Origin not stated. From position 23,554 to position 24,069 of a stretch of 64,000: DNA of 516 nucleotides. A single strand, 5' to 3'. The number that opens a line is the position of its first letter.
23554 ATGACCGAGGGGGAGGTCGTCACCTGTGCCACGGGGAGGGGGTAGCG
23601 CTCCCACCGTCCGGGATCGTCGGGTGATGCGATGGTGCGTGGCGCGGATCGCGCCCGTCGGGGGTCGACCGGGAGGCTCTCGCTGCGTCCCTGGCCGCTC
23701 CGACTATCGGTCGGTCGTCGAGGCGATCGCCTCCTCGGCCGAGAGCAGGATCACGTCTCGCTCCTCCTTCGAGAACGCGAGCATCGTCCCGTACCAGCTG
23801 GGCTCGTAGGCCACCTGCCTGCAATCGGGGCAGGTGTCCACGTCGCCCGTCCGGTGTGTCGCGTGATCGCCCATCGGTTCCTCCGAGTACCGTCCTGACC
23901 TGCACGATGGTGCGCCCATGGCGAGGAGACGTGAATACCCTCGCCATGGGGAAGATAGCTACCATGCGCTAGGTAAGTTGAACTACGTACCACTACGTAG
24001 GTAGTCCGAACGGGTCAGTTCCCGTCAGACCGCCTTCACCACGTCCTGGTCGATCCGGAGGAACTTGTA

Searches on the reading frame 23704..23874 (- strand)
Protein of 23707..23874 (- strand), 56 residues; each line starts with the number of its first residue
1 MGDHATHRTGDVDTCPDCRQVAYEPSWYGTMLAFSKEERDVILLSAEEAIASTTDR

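Call 12: search_protein_families(library=pfam, proteins=[window:23707-23874:-], max_evalue=0.01)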
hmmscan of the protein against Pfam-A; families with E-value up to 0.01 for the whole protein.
seq(56 aa): 0 families

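Call 13: search_protein_families(library=ncbifam, proteins=[window:23707-23874:-], max_evalue=0.01)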
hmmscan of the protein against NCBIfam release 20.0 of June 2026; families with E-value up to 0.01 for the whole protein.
seq(56 aa): 0 families

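Call 64: predict_structure(alignment_id=A8)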
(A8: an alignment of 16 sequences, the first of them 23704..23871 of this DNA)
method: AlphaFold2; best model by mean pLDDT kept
length: 55 residues; sequences in the alignment: 16
mean_pLDDT: 73.0   pTM: 0.38
mean pLDDT of the five models: 73.0, 71.4, 69.8, 69.2, 64.9
residues with pLDDT >= 90: 10; 70-90: 18; 50-70: 25; < 50: 2
segments of 3 or more residues with pLDDT < 50: none
pLDDT, mean of each block of 10 residues (from residue 1): 56 63 69 87 90 72
secondary structure, 60 per line:
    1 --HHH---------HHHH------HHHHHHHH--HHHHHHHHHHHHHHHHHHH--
elements in order: H15-18 H25-32 H35-53

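Call 65: find_homologous_proteins(query=A7, max_evalue=0.01)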
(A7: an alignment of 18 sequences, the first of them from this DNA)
Query A7 (18 sequences) (56 aa, profile of the alignment): 59 proteins with E <= 0.01 among 4464 candidates.
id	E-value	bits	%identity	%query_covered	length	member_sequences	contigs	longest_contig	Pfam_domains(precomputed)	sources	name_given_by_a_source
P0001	1.8e-32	128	93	100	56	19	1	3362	-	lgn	-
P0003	4.6e-32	127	82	100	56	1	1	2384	-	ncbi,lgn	-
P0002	8.0e-32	126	91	100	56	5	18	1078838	-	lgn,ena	-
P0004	1.6e-31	125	83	95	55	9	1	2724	-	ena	-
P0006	6.9e-31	123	77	100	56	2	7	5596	-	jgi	jgi:hypothetical protein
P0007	9.2e-31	123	81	93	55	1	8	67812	-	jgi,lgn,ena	jgi:hypothetical protein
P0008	1.0e-30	123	81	93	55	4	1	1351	-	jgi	jgi:hypothetical protein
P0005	1.2e-28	116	75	93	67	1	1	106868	-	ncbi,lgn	-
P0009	2.9e-28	115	73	93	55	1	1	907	-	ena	-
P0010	1.7e-27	113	75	93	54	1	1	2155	-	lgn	-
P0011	3.1e-27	112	75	100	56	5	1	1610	-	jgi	-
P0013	9.5e-27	110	67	96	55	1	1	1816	-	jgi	jgi:hypothetical protein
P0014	1.6e-25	106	64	95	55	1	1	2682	-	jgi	jgi:hypothetical protein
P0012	6.7e-25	104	60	98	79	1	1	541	-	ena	-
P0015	3.2e-24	102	64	89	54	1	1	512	-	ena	-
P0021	1.2e-10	59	45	91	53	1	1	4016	-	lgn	-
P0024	2.7e-9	54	45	79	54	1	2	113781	-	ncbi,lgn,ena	-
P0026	9.1e-9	53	56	61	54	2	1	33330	-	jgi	jgi:hypothetical protein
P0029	2.0e-7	48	44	96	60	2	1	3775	-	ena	-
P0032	2.4e-7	48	48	89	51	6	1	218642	-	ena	-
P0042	1.0e-6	46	54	73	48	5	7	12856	-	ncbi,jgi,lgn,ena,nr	ncbi:MAG: hypothetical protein M3O98_06965 [Actinomycetota bacterium]|jgi:hypothetical protein|nr:hy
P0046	3.5e-6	44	44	89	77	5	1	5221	-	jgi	-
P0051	2.6e-4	38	61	59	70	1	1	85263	-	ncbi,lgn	-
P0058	4.6e-3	34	52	55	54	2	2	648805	-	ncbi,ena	-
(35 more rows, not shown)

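Call 67: search_protein_families(library=pfam, proteins=[P0024, P0032, P0058, P0021, P0029, P0051, P0042, P0046], max_evalue=1)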
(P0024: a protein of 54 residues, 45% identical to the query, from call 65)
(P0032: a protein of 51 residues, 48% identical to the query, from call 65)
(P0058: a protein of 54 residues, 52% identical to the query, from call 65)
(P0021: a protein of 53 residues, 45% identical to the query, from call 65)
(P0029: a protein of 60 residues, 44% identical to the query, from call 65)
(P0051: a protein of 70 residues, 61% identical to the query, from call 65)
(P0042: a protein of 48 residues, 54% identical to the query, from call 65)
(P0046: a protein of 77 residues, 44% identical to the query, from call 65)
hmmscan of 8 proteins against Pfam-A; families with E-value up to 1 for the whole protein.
P0024 (54 aa): 0 families

P0032 (51 aa): 0 families

P0058 (54 aa): 0 families

P0021 (53 aa): 0 families

P0029 (60 aa): 0 families

P0051 (70 aa): 0 families

P0042 (48 aa): 0 families

P0046 (77 aa): 2 families
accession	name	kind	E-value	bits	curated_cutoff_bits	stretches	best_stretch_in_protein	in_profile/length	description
PF24684.1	Vgb_lyase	-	0.048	12.9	50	1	5-46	20-62/290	Virginiamycin B lyase family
PF11502.13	BCL9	-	0.17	12.2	25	1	26-35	5-14/39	B-cell lymphoma 9 protein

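Call 68: find_encoding_contigs(protein=P0024, flank=4000, max_places=2)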
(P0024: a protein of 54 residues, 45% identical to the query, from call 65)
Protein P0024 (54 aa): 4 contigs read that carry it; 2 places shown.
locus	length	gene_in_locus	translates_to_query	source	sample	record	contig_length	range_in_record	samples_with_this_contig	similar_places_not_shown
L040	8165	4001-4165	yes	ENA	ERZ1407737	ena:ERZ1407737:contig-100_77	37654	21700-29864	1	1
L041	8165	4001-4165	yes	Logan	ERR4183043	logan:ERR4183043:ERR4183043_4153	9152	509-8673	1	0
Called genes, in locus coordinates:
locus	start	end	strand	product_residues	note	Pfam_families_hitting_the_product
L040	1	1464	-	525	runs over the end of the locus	-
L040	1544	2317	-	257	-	PF00296:Bac_luciferase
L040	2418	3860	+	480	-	PF05977:MFS_3, PF07690:MFS_1, PF12832:MFS_1_like (weak), PF07690:MFS_1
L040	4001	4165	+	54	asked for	-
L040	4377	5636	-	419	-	PF05977:MFS_3, PF07690:MFS_1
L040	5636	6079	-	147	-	PF01047:MarR, PF12802:MarR_2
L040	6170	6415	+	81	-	-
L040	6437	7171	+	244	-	PF01135:PCMT (weak), PF01209:Ubie_methyltran (weak), PF13489:Methyltransf_23, PF05175:MTS (weak), PF13847:Methyltransf_31, PF08241:Methyltransf_11, PF08242:Methyltransf_12, PF13649:Methyltransf_25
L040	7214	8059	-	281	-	-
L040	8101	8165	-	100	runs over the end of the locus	PF10502:Peptidase_S26 (weak)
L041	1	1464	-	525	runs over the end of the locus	-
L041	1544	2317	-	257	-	PF00296:Bac_luciferase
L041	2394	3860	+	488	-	PF05977:MFS_3, PF07690:MFS_1, PF12832:MFS_1_like (weak), PF07690:MFS_1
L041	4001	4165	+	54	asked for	-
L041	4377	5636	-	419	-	PF05977:MFS_3, PF07690:MFS_1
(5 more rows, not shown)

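Call 69: find_encoding_contigs(protein=P0032, flank=4000, max_places=2)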
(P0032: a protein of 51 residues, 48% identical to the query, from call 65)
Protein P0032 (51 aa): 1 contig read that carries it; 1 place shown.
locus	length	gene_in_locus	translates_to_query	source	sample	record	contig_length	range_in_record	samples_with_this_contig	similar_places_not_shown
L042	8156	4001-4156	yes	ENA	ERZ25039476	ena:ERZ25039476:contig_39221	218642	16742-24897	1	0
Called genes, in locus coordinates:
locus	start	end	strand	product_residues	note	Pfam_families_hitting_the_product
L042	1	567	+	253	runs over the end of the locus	PF01658:Inos-1-P_synth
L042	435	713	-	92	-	-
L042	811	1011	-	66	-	-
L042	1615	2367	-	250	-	PF00127:Copper-bind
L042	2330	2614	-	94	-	-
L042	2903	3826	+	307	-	PF05977:MFS_3, PF07690:MFS_1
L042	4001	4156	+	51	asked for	-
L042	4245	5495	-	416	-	PF05977:MFS_3, PF07690:MFS_1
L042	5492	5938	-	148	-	PF09339:HTH_IclR (faint), PF01047:MarR, PF12802:MarR_2, PF25213:HVO_A0261_N (weak), PF13545:HTH_Crp_2 (weak)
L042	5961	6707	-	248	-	-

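Call 73: find_encoding_contigs(protein=P0026, flank=3000, max_places=1)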
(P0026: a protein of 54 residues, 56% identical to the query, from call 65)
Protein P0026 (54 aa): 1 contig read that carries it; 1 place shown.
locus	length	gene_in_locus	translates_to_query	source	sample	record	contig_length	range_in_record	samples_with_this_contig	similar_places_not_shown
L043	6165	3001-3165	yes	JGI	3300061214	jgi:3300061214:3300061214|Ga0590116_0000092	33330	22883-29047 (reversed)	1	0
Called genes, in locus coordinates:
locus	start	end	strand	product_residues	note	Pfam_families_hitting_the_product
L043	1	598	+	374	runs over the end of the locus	PF01658:Inos-1-P_synth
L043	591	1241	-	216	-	-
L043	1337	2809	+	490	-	PF05977:MFS_3, PF07690:MFS_1, PF12832:MFS_1_like (weak), PF07690:MFS_1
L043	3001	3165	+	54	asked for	-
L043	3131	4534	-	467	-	PF05977:MFS_3, PF07690:MFS_1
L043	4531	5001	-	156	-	PF09339:HTH_IclR (faint), PF13545:HTH_Crp_2 (weak), PF25213:HVO_A0261_N (weak), PF12802:MarR_2, PF01047:MarR, PF13463:HTH_27 (weak)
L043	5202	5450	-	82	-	-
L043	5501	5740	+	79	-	-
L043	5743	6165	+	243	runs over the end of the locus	PF01135:PCMT (weak), PF13489:Methyltransf_23, PF01209:Ubie_methyltran (weak), PF05175:MTS (weak), PF13847:Methyltransf_31, PF08241:Methyltransf_11, PF08242:Methyltransf_12, PF13649:Methyltransf_25, +1 more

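Call 74: find_encoding_contigs(protein=P0058, flank=3000, max_places=2)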
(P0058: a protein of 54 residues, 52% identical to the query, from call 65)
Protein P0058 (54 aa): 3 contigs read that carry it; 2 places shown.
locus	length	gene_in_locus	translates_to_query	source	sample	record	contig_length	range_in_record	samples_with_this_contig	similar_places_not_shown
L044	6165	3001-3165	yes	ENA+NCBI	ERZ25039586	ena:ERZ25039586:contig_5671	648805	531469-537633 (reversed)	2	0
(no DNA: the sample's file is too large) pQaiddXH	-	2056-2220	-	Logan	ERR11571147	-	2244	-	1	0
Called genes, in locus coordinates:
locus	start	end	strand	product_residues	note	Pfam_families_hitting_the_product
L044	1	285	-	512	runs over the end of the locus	PF00930:DPPIV_N (faint), PF26550:Tricorn_2nd, PF26549:Tricorn_N, PF07676:PD40 (weak), PF26549:Tricorn_N (weak)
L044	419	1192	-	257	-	PF00296:Bac_luciferase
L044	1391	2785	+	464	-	PF05977:MFS_3, PF07690:MFS_1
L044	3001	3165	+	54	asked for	-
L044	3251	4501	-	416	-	PF05977:MFS_3, PF07690:MFS_1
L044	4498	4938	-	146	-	PF21863:HTH_67 (weak), PF01047:MarR, PF12802:MarR_2, PF13463:HTH_27 (weak)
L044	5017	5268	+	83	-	-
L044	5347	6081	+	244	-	PF01209:Ubie_methyltran (weak), PF05175:MTS (weak), PF05401:NodS (weak), PF13489:Methyltransf_23, PF13847:Methyltransf_31, PF08241:Methyltransf_11, PF08242:Methyltransf_12, PF13649:Methyltransf_25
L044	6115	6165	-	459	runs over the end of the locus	PF02417:Chromate_transp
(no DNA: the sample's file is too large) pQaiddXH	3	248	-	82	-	?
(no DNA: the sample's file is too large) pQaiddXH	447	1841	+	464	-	PF05977:MFS_3, PF07690:MFS_1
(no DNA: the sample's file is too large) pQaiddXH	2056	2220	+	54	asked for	-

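Call 75: find_encoding_contigs(protein=P0021, flank=3000, max_places=1)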
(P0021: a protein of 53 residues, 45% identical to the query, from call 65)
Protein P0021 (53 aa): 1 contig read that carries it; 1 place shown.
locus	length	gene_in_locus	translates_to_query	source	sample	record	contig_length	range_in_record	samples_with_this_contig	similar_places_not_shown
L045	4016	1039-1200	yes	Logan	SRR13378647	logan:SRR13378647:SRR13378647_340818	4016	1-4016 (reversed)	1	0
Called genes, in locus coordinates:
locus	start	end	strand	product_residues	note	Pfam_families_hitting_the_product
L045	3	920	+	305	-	?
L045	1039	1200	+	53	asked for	-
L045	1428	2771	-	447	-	PF05977:MFS_3, PF07690:MFS_1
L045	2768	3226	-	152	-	PF01047:MarR, PF12802:MarR_2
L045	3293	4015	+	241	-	?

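Call 90: search_protein_representatives(alignment_id=A8)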
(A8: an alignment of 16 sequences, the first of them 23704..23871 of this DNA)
Query: 16 sequences, 56 profile positions. Proteins with E-value up to 0.001 (for the whole library): 33; up to 1e-10: 3; up to 1e-30: 0. The best 33 are listed.
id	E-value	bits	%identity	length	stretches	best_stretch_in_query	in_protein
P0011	2.2e-28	113.6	-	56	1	1-55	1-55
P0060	2.3e-12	62.3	-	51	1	1-45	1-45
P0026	4.1e-11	58.3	-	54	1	1-36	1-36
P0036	1.4e-09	53.4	-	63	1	1-37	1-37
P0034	1.4e-09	53.4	-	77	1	1-36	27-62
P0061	2.3e-09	52.7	-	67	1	1-40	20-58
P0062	3.9e-09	52.0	-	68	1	3-35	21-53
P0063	6.2e-09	51.3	-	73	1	3-39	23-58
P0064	1.4e-08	50.2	-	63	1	1-35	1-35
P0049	8.1e-08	47.8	-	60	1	4-34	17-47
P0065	1.1e-07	47.4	-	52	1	3-34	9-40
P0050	4.0e-07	45.5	-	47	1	6-36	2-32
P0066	8.0e-07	44.6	-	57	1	3-36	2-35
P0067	9.6e-07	44.3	-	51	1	3-35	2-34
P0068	1.1e-06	44.2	-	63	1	3-39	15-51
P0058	2.4e-05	39.8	-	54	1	2-32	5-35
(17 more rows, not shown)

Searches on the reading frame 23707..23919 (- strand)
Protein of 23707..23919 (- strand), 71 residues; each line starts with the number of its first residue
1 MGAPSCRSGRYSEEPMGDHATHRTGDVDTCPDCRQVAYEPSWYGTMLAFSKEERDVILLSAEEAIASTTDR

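Call 15: find_homologous_proteins(query=window:23707-23919:-, max_evalue=0.001)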
Query seq(71 aa) (71 aa): 15 proteins with E <= 0.001 among 15 candidates.
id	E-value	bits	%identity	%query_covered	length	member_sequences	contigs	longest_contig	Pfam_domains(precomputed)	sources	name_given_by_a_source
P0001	1.3e-27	112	93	79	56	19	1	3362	-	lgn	-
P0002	3.5e-27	111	91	79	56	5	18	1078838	-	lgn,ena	-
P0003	4.6e-24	101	82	79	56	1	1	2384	-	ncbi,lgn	-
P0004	6.6e-23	97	83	75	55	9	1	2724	-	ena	-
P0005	4.3e-22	95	70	86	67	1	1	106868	-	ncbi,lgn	-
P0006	6.5e-21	91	77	79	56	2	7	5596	-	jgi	jgi:hypothetical protein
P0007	1.2e-20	90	81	73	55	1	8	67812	-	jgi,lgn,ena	jgi:hypothetical protein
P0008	1.2e-20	90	81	73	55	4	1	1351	-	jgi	jgi:hypothetical protein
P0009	2.9e-17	79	73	73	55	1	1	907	-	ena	-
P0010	3.9e-17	79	75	73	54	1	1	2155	-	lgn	-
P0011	1.7e-16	77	75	79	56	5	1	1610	-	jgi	-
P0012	3.6e-12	63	57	89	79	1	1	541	-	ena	-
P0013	6.6e-11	59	67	76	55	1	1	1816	-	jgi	jgi:hypothetical protein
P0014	1.8e-9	55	64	75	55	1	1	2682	-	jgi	jgi:hypothetical protein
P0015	7.4e-9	53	64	70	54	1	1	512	-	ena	-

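Call 16: find_encoding_contigs(protein=P0002, flank=3000, max_places=6)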
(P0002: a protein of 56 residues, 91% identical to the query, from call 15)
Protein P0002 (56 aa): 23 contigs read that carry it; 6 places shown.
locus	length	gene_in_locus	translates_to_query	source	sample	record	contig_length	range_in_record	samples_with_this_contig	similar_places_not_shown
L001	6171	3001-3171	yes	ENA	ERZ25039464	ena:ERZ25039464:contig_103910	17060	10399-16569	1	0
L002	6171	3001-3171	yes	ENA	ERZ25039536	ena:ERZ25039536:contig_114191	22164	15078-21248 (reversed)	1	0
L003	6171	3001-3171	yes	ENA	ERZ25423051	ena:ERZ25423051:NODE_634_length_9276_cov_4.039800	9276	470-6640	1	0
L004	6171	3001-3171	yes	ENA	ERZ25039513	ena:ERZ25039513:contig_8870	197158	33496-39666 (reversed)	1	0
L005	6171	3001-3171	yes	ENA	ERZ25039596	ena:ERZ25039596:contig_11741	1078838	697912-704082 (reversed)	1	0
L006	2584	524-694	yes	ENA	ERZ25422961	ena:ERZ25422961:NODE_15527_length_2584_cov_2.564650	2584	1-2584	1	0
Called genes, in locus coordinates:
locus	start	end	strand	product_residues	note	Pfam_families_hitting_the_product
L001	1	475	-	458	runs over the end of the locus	-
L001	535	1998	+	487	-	PF05977:MFS_3, PF07690:MFS_1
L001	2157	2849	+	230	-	PF14344:DUF4397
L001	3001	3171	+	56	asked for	-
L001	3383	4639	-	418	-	PF05977:MFS_3, PF13347:MFS_2 (weak), PF07690:MFS_1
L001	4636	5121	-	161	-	PF01047:MarR, PF12802:MarR_2, PF09339:HTH_IclR (faint)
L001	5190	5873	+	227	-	-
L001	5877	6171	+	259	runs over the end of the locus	PF13489:Methyltransf_23, PF01135:PCMT, PF13847:Methyltransf_31, PF08241:Methyltransf_11, PF08242:Methyltransf_12, PF13649:Methyltransf_25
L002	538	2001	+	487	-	PF05977:MFS_3, PF07690:MFS_1, PF13347:MFS_2, PF07690:MFS_1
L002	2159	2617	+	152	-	PF14344:DUF4397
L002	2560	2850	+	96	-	-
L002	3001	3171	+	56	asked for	-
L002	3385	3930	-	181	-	PF05977:MFS_3, PF07690:MFS_1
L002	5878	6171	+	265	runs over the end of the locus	-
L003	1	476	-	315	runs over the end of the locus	?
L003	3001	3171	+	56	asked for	-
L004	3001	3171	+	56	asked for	-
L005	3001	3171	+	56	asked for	-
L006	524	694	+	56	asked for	-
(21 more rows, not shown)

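Call 17: find_encoding_contigs(protein=P0005, flank=3000, max_places=3)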
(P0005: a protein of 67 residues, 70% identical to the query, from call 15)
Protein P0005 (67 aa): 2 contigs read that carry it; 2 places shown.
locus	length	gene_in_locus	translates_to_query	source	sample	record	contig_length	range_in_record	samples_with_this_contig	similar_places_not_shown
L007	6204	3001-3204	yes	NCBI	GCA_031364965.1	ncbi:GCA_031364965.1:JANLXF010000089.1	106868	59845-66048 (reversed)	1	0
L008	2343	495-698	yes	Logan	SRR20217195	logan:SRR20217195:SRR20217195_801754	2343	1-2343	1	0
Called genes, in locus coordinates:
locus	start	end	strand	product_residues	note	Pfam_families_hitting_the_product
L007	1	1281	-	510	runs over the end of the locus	PF25174:Beta-prop_THOC3 (faint), PF00930:DPPIV_N (faint), PF26549:Tricorn_N, PF26550:Tricorn_2nd, PF07676:PD40 (weak), PF26549:Tricorn_N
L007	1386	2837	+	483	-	PF05977:MFS_3, PF07690:MFS_1, PF12832:MFS_1_like (weak), PF07690:MFS_1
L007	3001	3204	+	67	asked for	-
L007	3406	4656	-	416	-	PF05977:MFS_3, PF13347:MFS_2 (weak), PF07690:MFS_1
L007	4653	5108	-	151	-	PF12802:MarR_2, PF01047:MarR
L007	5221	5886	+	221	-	-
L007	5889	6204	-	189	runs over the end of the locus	PF13686:DrsE_2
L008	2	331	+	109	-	?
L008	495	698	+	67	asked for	-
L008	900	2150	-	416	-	PF05977:MFS_3, PF13347:MFS_2 (weak), PF07690:MFS_1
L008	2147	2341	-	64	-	?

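Call 18: find_encoding_contigs(protein=P0007, flank=3000, max_places=4)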
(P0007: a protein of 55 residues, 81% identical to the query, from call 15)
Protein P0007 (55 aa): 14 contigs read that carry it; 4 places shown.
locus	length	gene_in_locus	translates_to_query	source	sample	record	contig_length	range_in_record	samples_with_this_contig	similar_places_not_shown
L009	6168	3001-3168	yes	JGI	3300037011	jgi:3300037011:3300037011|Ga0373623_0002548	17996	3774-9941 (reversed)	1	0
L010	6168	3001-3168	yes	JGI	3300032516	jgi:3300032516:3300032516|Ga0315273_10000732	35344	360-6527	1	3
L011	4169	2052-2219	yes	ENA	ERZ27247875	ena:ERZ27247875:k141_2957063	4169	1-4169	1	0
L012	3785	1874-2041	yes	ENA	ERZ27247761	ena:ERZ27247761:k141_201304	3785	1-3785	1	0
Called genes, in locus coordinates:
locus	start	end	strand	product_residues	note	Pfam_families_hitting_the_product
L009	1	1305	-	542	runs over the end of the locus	PF25174:Beta-prop_THOC3 (faint), PF26549:Tricorn_N (weak), PF26550:Tricorn_2nd, PF00930:DPPIV_N (faint), PF26549:Tricorn_N, PF07676:PD40 (weak)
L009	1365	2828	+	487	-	PF05977:MFS_3, PF07690:MFS_1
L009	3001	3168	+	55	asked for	-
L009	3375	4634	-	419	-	PF05977:MFS_3, PF13347:MFS_2 (weak), PF07690:MFS_1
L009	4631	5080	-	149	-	PF01047:MarR, PF12802:MarR_2, PF09339:HTH_IclR (faint)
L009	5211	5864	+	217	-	-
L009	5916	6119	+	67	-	-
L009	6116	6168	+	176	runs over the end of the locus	PF08241:Methyltransf_11, PF13649:Methyltransf_25 (weak)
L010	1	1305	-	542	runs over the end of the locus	PF25174:Beta-prop_THOC3 (faint), PF26549:Tricorn_N (weak), PF26550:Tricorn_2nd, PF00930:DPPIV_N (faint), PF26549:Tricorn_N, PF07676:PD40 (weak)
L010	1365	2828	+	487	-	PF05977:MFS_3, PF07690:MFS_1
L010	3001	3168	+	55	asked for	-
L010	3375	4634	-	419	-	PF05977:MFS_3, PF13347:MFS_2 (weak), PF07690:MFS_1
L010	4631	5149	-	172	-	PF12802:MarR_2, PF01047:MarR, PF09339:HTH_IclR (faint)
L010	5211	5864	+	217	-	-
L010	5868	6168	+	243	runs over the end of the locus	PF13489:Methyltransf_23, PF01135:PCMT (weak), PF01209:Ubie_methyltran (weak), PF05175:MTS (weak), PF13847:Methyltransf_31, PF08241:Methyltransf_11, PF08242:Methyltransf_12, PF13649:Methyltransf_25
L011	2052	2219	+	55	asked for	-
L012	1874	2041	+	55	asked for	-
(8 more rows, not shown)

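Call 21: find_encoding_contigs(protein=P0014, flank=3000, max_places=2)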
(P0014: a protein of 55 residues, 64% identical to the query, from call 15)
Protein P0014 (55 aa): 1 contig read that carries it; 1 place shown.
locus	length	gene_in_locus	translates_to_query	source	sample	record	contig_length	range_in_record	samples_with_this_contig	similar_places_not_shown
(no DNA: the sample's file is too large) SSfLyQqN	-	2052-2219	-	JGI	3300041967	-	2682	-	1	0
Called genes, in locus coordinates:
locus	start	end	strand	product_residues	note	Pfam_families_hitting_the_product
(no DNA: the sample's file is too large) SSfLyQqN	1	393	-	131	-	?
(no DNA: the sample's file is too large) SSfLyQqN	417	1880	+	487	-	PF05977:MFS_3, PF07690:MFS_1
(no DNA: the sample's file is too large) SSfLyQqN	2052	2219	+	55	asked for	-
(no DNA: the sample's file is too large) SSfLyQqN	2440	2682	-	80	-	?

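Call 22: find_encoding_contigs(protein=P0013, flank=3000, max_places=2)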
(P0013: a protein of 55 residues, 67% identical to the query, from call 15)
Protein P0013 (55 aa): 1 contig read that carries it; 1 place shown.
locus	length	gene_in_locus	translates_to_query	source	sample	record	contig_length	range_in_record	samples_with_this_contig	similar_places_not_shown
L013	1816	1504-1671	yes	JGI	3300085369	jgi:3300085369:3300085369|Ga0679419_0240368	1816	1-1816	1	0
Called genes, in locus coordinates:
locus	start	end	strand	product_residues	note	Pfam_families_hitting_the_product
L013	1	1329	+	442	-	?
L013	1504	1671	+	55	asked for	-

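Call 23: find_encoding_contigs(protein=P0003, flank=3000, max_places=2)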
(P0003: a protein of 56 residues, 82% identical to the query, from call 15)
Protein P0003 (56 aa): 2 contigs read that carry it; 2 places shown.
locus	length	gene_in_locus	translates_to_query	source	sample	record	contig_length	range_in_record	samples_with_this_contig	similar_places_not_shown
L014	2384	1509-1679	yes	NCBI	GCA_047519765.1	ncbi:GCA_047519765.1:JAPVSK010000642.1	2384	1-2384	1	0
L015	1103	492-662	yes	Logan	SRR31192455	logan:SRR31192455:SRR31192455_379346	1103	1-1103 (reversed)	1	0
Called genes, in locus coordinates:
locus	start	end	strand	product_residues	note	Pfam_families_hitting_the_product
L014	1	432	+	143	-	?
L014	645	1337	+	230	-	PF14344:DUF4397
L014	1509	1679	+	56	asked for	-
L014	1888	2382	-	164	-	?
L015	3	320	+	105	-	?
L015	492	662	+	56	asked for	-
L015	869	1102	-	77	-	?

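Call 24: find_encoding_contigs(protein=P0006, flank=3000, max_places=3)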
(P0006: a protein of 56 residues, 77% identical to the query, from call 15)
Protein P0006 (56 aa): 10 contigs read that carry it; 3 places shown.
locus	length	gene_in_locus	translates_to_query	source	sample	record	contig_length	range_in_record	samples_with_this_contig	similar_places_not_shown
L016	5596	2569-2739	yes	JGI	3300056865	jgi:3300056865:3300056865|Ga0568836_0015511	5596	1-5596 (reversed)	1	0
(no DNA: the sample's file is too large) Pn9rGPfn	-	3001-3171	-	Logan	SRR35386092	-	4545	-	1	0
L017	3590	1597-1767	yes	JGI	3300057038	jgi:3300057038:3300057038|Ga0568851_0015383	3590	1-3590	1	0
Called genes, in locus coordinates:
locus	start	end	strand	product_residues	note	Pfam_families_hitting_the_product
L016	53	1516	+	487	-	PF05977:MFS_3, PF07690:MFS_1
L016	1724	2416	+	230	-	PF14344:DUF4397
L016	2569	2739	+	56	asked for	-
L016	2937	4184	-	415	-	PF05977:MFS_3, PF13347:MFS_2 (weak), PF07690:MFS_1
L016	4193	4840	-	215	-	PF01047:MarR, PF12802:MarR_2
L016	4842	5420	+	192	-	-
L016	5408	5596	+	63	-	?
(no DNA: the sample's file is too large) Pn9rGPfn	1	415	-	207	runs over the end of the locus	-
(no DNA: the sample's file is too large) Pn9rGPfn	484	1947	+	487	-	PF05977:MFS_3, PF07690:MFS_1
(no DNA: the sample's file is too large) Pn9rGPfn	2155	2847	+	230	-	PF14344:DUF4397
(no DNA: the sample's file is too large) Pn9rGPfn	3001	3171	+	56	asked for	-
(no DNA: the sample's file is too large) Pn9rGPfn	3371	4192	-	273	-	?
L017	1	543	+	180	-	?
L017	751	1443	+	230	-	PF14344:DUF4397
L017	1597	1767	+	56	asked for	-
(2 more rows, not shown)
